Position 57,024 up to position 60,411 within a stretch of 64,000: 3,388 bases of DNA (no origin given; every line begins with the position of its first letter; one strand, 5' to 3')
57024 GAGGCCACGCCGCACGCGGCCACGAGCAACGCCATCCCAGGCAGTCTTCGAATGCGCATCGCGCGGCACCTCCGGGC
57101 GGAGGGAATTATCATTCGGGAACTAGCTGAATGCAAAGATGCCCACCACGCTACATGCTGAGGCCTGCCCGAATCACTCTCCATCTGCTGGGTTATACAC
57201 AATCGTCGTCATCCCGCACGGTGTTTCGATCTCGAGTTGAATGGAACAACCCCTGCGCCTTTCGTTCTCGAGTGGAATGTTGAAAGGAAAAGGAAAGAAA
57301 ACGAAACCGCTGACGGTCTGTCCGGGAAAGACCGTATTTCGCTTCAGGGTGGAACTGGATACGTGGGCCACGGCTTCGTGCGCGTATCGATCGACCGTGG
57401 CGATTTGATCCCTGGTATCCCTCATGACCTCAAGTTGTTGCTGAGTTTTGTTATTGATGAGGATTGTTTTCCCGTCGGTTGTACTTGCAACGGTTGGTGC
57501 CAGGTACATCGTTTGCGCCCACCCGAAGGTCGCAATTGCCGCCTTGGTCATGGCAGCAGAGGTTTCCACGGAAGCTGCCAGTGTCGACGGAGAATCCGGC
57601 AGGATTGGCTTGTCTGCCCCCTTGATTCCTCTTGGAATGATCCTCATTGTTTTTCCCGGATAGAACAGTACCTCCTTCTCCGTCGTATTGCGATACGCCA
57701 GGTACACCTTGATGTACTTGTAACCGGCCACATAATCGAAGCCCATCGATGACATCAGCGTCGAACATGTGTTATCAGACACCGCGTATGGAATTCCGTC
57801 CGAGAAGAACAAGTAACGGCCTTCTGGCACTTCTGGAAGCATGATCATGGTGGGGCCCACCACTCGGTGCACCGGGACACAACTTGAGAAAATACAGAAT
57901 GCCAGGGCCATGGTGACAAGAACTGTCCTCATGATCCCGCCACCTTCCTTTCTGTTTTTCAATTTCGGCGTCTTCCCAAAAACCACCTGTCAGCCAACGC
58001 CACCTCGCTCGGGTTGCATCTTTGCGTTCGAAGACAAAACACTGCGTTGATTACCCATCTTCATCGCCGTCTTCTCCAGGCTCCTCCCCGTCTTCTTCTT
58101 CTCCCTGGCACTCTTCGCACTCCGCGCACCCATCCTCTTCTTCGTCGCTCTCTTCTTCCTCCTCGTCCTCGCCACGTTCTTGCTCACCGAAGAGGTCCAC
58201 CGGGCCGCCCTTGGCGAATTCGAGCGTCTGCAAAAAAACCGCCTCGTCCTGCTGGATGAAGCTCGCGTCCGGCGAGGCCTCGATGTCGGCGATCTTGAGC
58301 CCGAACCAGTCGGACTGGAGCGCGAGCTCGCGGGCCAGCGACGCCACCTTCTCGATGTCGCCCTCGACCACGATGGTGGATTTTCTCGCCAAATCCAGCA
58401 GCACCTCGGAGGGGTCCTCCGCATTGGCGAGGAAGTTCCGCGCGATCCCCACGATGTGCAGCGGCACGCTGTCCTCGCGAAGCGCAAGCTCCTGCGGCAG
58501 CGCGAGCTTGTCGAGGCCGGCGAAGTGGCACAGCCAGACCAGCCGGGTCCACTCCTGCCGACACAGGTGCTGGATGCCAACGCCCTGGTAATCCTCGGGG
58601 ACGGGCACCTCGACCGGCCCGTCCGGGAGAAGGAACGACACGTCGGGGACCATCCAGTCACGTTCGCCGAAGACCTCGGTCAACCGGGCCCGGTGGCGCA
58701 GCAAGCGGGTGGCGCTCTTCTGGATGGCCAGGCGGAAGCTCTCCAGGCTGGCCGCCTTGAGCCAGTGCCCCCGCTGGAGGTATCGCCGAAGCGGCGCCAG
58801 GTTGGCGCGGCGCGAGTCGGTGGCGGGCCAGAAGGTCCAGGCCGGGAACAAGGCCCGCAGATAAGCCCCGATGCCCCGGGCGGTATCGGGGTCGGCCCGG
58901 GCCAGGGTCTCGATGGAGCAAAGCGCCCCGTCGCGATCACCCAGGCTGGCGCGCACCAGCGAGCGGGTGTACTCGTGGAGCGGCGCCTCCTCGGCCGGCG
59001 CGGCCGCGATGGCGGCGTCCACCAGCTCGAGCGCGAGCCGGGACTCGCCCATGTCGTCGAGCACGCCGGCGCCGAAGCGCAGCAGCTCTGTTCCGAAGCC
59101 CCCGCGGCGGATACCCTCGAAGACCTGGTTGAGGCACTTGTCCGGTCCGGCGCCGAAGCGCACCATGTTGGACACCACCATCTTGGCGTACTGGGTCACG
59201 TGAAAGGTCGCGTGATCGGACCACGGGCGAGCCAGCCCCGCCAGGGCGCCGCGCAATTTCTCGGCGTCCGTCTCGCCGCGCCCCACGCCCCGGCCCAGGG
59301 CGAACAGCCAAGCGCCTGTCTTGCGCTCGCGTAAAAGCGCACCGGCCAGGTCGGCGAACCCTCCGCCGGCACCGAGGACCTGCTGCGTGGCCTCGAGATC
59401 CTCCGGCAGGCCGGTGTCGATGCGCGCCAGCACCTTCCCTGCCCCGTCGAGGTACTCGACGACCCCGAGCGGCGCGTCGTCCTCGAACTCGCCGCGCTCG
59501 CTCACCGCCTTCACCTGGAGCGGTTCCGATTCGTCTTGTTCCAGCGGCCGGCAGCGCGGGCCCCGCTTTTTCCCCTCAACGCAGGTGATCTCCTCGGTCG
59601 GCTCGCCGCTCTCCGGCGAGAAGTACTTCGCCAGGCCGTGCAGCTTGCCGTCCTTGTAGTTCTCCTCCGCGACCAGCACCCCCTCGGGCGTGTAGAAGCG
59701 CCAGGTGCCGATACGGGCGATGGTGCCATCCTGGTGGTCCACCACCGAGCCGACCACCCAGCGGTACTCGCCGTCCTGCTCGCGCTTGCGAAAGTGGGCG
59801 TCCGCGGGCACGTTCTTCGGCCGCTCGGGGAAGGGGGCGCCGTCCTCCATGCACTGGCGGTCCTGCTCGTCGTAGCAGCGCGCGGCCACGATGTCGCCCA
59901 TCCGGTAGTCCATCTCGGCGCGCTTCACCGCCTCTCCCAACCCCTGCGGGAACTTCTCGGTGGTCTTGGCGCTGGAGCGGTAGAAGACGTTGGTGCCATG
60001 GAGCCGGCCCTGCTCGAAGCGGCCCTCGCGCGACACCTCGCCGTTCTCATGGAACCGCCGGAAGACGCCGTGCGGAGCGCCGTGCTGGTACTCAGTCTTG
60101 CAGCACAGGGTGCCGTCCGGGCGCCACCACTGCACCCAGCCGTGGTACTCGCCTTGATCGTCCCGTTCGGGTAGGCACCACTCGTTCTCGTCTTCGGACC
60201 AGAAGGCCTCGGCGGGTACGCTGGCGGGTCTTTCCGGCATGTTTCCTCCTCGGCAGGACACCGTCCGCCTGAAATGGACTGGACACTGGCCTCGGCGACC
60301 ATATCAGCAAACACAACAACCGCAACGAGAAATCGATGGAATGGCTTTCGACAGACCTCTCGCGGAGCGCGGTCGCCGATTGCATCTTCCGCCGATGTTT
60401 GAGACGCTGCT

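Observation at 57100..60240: Low-GC islet encoding a lipoprotein, adjacent to a MORN/YwqK-like protein with a poly-Glu/Asp + Cys tail: possible horizontally acquired immunity/effector-like pair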

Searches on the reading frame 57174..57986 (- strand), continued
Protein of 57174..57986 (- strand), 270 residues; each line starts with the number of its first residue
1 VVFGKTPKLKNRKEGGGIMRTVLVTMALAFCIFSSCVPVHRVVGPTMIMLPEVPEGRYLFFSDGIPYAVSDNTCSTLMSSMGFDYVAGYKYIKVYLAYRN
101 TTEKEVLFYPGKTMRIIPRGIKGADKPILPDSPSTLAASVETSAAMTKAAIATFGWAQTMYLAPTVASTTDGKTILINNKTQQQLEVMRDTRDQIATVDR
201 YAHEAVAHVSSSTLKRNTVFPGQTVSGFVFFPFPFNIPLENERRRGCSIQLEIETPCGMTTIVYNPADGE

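Call 72: find_encoding_contigs(protein=P0001, flank=3000, max_places=6)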
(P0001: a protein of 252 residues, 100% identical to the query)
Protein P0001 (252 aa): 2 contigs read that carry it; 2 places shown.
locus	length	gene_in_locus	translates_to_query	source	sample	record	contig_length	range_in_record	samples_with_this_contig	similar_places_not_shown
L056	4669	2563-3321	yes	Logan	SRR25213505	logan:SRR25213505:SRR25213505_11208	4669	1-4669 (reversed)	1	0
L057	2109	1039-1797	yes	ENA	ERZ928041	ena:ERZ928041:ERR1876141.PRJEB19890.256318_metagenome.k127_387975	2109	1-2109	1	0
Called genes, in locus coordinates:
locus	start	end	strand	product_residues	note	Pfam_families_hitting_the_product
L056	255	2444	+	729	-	PF07661:MORN_2 (faint)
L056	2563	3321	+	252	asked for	-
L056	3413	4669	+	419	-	?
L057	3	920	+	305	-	?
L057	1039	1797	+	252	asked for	-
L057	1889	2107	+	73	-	?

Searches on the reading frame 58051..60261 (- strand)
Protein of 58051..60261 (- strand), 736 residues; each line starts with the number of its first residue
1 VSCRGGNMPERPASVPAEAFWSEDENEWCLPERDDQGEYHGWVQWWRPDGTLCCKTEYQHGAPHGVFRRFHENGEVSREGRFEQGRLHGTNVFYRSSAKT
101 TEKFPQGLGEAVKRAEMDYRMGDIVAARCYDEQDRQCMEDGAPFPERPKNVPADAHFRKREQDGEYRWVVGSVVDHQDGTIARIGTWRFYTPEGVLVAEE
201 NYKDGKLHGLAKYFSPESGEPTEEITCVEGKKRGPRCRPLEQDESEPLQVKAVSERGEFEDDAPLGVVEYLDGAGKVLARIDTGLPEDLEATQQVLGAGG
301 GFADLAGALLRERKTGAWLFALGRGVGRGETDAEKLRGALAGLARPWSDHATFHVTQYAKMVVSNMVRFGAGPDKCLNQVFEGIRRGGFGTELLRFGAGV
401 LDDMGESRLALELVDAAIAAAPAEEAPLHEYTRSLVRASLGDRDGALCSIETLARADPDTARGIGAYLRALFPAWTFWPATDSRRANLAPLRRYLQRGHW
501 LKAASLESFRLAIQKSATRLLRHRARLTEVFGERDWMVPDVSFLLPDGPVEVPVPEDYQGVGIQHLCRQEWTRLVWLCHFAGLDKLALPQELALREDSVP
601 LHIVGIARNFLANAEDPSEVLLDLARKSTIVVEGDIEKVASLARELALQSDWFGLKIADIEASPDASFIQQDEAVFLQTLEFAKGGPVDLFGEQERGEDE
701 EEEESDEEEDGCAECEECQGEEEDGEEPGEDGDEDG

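Call 4: search_protein_families(library=pfam, proteins=[window:58051-60261:-], max_evalue=1)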
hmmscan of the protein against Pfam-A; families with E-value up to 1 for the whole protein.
window:58051-60261:- (736 aa): 1 family
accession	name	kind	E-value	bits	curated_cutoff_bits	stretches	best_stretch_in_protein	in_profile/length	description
PF07661.19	MORN_2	-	2.2e-08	33.8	29.6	2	185-204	3-22/22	MORN repeat variant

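Call 5: search_protein_families(library=ncbifam, proteins=[window:58051-60261:-], max_evalue=0.1)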
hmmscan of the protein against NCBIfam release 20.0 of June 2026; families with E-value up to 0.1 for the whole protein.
window:58051-60261:- (736 aa): 1 family
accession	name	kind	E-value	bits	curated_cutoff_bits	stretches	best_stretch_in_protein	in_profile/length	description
NF033566.1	adhes_LIC20035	equivalog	1.9e-05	23.7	250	1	169-267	104-191/434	LIC20035 family adhesin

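Call 8: find_homologous_proteins(query=window:58051-60261:-, max_evalue=0.001)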
Query window:58051-60261:- (736 aa): 24 proteins with E <= 0.001 among 8000 candidates.
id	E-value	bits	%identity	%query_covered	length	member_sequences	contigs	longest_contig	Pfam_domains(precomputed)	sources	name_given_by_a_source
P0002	0.0e+0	1689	100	99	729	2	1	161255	PF07661.20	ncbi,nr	ncbi:MAG: hypothetical protein GYA21_04860 [Myxococcales bacterium]|nr:hypothetical protein [Myxococ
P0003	0.0e+0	1472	89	93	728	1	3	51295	PF07661.20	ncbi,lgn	-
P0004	4.2e-279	946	61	93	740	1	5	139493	PF07661.20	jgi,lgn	jgi:antitoxin component YwqK of YwqJK toxin-antitoxin module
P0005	1.4e-270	918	59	93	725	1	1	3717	PF07661.20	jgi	jgi:antitoxin component YwqK of YwqJK toxin-antitoxin module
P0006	1.4e-259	882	56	95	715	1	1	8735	PF07661.20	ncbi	-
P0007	3.5e-256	870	57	93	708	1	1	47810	PF07661.20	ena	-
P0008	7.8e-255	866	57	93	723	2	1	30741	PF07661.20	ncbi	-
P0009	2.5e-252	858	57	93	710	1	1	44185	PF07661.20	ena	-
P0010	3.8e-219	748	51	92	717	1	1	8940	PF07661.20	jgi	jgi:antitoxin component YwqK of YwqJK toxin-antitoxin module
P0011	9.2e-70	254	51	32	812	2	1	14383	PF07661.20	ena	-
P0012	8.2e-66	241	48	35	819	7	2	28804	PF07661.20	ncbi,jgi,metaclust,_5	metaclust:\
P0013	3.2e-65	239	49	29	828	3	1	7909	-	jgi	jgi:antitoxin component YwqK of YwqJK toxin-antitoxin module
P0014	3.7e-61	226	35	80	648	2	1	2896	-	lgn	-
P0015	2.1e-59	220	32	79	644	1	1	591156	-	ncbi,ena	-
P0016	3.7e-57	212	51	29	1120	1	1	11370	PF07661.20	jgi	-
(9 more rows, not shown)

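Call 9: find_encoding_contigs(protein=P0003, flank=8000, max_places=3)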
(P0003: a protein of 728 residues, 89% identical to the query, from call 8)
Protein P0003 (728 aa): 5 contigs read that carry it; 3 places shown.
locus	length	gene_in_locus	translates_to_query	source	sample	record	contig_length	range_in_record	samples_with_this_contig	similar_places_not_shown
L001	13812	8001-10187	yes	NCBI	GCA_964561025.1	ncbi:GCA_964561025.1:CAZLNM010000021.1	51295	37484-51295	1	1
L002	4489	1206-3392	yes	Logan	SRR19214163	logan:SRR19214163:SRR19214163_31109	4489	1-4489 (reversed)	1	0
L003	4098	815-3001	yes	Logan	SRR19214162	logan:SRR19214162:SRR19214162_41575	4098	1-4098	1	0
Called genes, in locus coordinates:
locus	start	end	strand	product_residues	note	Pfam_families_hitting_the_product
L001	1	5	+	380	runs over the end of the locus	PF08448:PAS_4, PF13426:PAS_9 (weak), PF00512:HisKA (weak), PF10090:HPTransfase (weak), PF02518:HATPase_c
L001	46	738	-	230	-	PF13386:DsbD_2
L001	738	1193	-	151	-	-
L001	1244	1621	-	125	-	PF01022:HTH_5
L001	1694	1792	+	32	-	-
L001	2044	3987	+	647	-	PF22614:Slo-like_RCK (weak), PF06241:Castor_Poll_mid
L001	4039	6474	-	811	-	PF01839:FG-GAP (faint), PF13517:FG-GAP_3 (faint), PF07705:CARDB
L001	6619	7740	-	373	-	PF00092:VWA, PF13519:VWA_2 (faint)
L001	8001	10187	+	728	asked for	PF07661:MORN_2 (faint)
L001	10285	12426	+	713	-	PF13432:TPR_16 (faint), PF14559:TPR_19 (faint), PF14938:SNAP (faint), PF23300:HEAT_Nup120 (faint), PF17874:TPR_MalT (weak), PF13424:TPR_12 (weak), PF17874:TPR_MalT, PF13424:TPR_12 (weak), +8 more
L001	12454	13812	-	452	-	?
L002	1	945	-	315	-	?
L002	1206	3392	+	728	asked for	PF07661:MORN_2 (faint)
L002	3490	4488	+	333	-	?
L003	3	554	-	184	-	?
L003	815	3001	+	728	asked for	PF07661:MORN_2 (faint)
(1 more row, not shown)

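Call 10: find_encoding_contigs(protein=P0004, flank=8000, max_places=3)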
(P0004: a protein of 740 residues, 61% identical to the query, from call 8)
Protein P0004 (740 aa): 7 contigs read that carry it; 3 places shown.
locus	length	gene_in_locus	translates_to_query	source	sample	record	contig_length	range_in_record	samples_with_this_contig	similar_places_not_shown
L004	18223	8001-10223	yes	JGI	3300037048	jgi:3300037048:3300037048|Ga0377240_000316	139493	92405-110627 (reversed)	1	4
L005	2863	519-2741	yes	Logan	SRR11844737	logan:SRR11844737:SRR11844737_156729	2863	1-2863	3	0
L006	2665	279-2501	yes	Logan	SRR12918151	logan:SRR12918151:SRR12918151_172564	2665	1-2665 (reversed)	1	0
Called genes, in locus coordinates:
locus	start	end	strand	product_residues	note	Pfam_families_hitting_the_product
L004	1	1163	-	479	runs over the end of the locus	PF03062:MBOAT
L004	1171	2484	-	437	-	PF00365:PFK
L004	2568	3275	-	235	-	PF00188:CAP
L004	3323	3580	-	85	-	PF03459:TOBE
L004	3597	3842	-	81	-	PF11823:Se_S_carrier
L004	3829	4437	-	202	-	PF01206:TusA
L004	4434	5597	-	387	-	PF00155:Aminotran_1_2, PF00266:Aminotran_5, PF01212:Beta_elim_lyase, PF01041:DegT_DnrJ_EryC1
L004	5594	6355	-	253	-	PF01869:BcrAD_BadFG, PF22521:HypF_C_2 (faint), PF02782:FGGY_C (faint)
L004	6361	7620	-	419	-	PF06050:HGD-D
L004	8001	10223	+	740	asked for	PF07661:MORN_2 (faint)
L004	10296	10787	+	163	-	PF00710:Asparaginase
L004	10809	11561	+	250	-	PF00483:NTP_transferase, PF12804:NTP_transf_3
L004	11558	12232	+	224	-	PF00702:Hydrolase, PF12710:HAD (weak), PF13419:HAD_2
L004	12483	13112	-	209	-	PF00072:Response_reg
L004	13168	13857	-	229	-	PF00072:Response_reg, PF00486:Trans_reg_C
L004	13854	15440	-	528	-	PF00512:HisKA, PF02518:HATPase_c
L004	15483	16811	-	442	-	PF00092:VWA, PF13519:VWA_2, PF13768:VWA_3 (weak)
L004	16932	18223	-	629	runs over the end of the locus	PF00005:ABC_tran, PF02463:SMC_N (faint), PF13476:AAA_23 (faint), PF13304:AAA_21 (faint), PF13401:AAA_22 (faint), PF12848:ABC_tran_Xtn, PF00005:ABC_tran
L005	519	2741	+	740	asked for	PF07661:MORN_2 (faint)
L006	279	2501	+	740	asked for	PF07661:MORN_2 (faint)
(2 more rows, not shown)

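Call 35: search_solved_structures(query=A1, max_evalue=1)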
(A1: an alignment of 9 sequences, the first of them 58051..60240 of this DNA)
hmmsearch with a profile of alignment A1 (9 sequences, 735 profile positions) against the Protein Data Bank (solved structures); distinct sequences matched with E-value up to 1: 11.
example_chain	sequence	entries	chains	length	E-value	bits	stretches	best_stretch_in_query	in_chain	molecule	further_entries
1mt6_A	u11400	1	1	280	0.008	17.6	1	190-263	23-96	SET9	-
1h3i_A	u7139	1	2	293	0.0086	17.5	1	190-263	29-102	HISTONE H3 LYSINE 4 SPECIFIC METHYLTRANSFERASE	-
1n6c_A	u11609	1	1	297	0.01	17.3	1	190-263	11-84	SET domain-containing protein 7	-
1muf_A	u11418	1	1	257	0.024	16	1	194-263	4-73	SET9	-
7ase_A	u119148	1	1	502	0.05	15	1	644-726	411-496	Eukaryotic translation initiation factor 3 subunit 7-like protein, putative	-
6klt_C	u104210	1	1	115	0.32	12.3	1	254-325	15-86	Troponin I, cardiac muscle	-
1j1d_C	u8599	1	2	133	0.34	12.3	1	255-325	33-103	Troponin I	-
6klu_C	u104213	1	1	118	0.35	12.2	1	254-325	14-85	Troponin I, cardiac muscle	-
8fmm_C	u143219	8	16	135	0.36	12.2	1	255-325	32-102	Troponin I, cardiac muscle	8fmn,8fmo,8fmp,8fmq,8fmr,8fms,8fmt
6kn8_U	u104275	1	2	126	0.46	11.8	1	255-325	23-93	Troponin I, cardiac muscle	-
1tkn_A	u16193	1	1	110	0.72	11.2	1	417-483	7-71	Amyloid beta A4 protein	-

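Call 38: search_protein_families(library=padloc, proteins=[window:58051-60240:-], max_evalue=0.01)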
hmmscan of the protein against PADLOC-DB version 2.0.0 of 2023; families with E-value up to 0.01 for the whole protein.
window:58051-60240:- (729 aa): 0 families

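Call 39: find_encoding_contigs(protein=P0007, flank=5000, max_places=1)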
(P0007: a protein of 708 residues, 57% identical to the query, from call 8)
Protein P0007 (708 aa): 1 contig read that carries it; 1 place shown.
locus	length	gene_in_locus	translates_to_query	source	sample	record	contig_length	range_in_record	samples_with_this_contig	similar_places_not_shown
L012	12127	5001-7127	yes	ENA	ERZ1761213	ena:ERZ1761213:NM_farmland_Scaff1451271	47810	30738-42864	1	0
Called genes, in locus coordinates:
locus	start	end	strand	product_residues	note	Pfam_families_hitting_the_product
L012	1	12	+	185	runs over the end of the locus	PF00588:SpoU_methylase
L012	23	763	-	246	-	-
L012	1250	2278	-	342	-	-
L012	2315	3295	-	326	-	PF01400:Astacin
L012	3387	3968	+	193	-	PF00440:TetR_N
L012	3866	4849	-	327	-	PF12724:Flavodoxin_5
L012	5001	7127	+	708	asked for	PF07661:MORN_2 (faint)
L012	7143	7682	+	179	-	-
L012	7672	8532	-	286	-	PF13302:Acetyltransf_3 (faint), PF00583:Acetyltransf_1, PF13508:Acetyltransf_7 (weak)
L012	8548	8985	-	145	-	PF01814:Hemerythrin (faint)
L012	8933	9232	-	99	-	-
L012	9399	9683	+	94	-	-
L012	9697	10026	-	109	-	PF05099:TerB (faint)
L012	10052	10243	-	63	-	-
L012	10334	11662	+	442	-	PF00364:Biotin_lipoyl, PF25917:BSH_RND (faint), PF25919:BSH_CusB (faint), PF25984:BSH_YknX (faint), PF02817:E3_binding, PF00198:2-oxoacid_dh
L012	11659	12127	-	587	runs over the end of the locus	PF11617:Cu-binding_MopE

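Call 40: find_encoding_contigs(protein=P0008, flank=5000, max_places=1)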
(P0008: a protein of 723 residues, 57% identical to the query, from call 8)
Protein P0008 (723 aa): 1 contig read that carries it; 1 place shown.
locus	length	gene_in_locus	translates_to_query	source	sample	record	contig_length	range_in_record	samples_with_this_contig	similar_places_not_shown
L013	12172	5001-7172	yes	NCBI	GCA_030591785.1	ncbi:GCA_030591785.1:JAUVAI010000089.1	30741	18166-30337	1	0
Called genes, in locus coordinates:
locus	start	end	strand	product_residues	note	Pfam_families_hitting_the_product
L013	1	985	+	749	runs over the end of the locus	PF16697:Yop-YscD_cpl, PF00498:FHA, PF00158:Sigma54_activat, PF14532:Sigma54_activ_2, PF07728:AAA_5 (weak), PF25601:AAA_lid_14, PF02954:HTH_8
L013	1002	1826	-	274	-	PF00487:FA_desaturase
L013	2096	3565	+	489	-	-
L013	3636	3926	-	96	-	PF07238:PilZ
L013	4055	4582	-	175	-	-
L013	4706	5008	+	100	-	-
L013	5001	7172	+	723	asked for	PF07661:MORN_2 (faint)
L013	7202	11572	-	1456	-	-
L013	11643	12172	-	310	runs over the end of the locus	?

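Call 45: predict_structure(alignment_id=A3)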
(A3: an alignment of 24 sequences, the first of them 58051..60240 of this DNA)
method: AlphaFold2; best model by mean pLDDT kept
length: 729 residues; sequences in the alignment: 24
mean_pLDDT: 90.3   pTM: 0.75
mean pLDDT of the five models: 90.3, 89.4, 88.7, 88.5, 87.9
residues with pLDDT >= 90: 585; 70-90: 96; 50-70: 9; < 50: 39
segments of 3 or more residues with pLDDT < 50: 690-726
pLDDT, mean of each block of 10 residues (from residue 1): 89 93 94 95 95 95 95 94 95 88 94 91 94 91 90 88 89 87 95 95 93 90 90 80 80 91 91 92 96 96 96 98 97 94 93 97 96 96 98 96 98 96 97 96 96 93 90 92 94 92 98 97 94 97 93 92 96 97 94 95 94 96 95 97 91 89 94 93 74 42 41 38 44
secondary structure, 60 per line:
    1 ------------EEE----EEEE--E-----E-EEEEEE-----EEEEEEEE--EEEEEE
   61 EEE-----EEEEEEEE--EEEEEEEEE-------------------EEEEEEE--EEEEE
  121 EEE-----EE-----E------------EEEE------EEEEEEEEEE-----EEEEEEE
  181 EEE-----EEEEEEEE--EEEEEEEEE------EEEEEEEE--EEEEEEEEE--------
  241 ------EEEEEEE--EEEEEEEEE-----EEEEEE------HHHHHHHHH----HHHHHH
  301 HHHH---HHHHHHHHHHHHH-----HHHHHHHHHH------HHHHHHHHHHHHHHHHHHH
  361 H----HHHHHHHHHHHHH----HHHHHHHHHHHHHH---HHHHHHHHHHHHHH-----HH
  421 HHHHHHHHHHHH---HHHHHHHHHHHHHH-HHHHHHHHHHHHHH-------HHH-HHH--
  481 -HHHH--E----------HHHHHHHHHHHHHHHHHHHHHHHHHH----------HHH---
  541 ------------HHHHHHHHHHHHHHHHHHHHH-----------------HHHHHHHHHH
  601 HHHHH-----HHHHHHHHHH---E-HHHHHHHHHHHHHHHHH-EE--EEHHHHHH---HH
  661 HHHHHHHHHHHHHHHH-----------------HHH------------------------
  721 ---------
elements in order (helices of 4 or more, strands of 3 or more residues): E13-15 E20-23 E34-39 E45-52 E55-63 E69-76 E79-87 E107-113 E116-123 E149-152 E159-168 E174-183 E189-196 E199-207 E214-221 E224-232 E247-253 E256-264 E270-275 H282-290 H295-304 H308-320 H326-335 H342-361 H366-378 H383-396 H400-413 H419-432 H436-449 H451-464 H482-485 H499-524 H553-573 H591-605 H611-620 H626-642 H650-655 H659-676
